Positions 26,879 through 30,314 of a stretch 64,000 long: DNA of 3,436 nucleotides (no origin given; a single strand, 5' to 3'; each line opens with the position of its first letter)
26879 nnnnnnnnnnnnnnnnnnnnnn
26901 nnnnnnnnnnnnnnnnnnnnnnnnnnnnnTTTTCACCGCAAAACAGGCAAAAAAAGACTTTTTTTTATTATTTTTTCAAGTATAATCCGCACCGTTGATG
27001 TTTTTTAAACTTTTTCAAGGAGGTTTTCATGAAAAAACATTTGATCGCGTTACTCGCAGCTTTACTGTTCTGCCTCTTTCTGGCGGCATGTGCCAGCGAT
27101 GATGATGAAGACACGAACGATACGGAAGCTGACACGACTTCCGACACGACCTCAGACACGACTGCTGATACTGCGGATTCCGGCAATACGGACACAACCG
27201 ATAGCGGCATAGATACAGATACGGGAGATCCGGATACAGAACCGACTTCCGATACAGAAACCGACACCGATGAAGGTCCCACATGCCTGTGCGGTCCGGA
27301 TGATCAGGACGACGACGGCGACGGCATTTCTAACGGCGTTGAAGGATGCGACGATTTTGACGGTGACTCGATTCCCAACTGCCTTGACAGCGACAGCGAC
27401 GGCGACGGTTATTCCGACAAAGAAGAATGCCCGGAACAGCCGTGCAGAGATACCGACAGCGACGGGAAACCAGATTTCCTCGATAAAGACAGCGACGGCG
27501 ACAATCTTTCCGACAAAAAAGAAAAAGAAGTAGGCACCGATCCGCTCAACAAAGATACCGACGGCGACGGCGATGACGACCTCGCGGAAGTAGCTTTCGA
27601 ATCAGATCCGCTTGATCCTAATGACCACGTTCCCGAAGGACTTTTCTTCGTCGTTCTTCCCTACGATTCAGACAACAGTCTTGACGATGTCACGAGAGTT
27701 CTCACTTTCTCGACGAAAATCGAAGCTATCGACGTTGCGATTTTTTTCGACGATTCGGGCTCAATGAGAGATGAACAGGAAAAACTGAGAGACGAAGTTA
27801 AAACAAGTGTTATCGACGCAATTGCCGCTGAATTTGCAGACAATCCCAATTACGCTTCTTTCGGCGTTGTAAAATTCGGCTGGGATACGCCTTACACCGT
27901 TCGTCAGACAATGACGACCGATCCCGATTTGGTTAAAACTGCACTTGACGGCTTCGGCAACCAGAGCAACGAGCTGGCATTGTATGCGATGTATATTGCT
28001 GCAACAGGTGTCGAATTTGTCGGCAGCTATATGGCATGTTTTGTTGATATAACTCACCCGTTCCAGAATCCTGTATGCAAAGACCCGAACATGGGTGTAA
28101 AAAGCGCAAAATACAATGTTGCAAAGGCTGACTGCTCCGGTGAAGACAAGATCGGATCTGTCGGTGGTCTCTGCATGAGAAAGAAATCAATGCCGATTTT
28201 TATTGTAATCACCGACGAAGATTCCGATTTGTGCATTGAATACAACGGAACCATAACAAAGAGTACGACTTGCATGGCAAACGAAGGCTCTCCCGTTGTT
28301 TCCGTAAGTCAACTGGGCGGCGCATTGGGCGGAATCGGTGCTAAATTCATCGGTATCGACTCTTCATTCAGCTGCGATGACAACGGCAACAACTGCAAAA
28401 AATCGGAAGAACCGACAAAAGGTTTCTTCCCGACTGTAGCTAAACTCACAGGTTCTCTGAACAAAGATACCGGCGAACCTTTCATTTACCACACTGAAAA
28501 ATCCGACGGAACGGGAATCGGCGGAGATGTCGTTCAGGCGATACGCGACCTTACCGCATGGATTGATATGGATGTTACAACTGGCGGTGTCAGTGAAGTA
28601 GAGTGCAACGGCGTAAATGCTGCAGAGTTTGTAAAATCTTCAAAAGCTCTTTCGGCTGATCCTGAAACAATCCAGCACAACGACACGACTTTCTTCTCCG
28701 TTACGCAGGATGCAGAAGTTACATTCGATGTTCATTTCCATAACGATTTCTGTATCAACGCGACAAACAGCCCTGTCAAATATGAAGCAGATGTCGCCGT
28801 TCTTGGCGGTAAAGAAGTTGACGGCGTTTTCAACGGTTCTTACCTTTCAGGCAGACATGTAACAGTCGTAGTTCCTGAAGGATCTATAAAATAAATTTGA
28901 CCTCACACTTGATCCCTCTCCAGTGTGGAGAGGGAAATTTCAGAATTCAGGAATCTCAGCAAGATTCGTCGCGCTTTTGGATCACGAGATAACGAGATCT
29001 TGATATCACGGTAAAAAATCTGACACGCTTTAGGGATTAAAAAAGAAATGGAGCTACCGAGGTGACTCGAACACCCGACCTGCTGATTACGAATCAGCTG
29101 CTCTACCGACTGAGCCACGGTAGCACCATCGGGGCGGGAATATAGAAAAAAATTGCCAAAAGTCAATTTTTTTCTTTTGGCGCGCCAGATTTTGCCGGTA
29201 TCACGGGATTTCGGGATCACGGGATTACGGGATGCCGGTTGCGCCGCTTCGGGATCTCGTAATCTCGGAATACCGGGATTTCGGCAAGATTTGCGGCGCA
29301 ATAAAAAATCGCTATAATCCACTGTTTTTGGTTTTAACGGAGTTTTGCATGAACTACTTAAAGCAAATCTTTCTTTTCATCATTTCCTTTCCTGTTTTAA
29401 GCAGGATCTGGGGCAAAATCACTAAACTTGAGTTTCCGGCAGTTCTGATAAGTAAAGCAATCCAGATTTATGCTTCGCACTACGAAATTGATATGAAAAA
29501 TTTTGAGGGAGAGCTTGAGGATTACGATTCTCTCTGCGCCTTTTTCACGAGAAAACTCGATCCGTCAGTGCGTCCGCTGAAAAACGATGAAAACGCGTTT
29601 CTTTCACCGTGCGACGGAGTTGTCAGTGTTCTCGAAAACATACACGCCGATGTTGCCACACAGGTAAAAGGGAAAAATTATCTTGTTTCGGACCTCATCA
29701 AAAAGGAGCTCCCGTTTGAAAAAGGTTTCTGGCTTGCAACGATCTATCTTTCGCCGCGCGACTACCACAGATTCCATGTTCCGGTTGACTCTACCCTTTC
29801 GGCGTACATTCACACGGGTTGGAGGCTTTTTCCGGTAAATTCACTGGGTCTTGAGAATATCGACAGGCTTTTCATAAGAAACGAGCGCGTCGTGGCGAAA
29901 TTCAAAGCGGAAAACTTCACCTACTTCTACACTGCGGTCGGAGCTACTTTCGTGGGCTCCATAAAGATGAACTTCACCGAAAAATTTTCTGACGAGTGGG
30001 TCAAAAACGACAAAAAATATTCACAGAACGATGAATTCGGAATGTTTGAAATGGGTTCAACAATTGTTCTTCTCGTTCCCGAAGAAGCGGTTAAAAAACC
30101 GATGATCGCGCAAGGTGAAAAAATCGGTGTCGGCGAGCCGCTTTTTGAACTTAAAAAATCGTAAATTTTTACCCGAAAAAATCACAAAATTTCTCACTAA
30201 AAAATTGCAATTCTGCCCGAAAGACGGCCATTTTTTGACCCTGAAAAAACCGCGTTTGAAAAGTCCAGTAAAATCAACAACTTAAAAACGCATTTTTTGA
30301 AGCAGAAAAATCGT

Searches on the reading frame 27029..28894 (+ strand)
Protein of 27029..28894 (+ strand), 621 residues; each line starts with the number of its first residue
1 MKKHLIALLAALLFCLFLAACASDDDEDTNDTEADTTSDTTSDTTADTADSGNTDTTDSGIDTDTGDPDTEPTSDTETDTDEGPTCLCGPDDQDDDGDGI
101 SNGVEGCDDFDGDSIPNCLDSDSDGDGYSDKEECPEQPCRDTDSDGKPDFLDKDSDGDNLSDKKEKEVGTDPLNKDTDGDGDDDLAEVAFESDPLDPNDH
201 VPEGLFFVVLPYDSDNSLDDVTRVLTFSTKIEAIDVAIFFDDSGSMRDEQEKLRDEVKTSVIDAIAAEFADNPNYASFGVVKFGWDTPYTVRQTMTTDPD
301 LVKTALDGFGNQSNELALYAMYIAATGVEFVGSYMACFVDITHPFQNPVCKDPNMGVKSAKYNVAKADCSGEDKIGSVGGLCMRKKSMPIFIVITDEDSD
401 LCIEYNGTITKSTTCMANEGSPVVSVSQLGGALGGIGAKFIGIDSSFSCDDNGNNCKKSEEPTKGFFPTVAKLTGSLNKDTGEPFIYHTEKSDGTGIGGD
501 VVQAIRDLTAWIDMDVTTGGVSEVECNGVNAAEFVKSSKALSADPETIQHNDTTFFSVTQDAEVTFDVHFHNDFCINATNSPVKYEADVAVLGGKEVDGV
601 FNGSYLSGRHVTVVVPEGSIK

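Call 32: search_protein_families(library=pfam, proteins=[window:27029-28894:+], max_evalue=0.001)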
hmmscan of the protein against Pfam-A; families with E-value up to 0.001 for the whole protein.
window:27029-28894:+ (621 aa): 1 family
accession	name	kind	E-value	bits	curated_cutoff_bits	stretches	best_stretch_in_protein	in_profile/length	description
PF18884.5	TSP3_bac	-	0.00023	21.3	25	1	154-174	1-21/22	Bacterial TSP3 repeat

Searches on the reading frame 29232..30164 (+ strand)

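Call 67: search_protein_families(library=pfam, proteins=[window:29232-30164:+], max_evalue=0.001)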
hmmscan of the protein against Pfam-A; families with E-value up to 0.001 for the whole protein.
window:29232-30164:+ (310 aa): 1 family
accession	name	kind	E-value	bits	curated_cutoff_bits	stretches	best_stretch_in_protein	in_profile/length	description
PF02666.20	PS_Dcarbxylase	-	1.5e-50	172.1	22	1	103-305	3-197/198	Phosphatidylserine decarboxylase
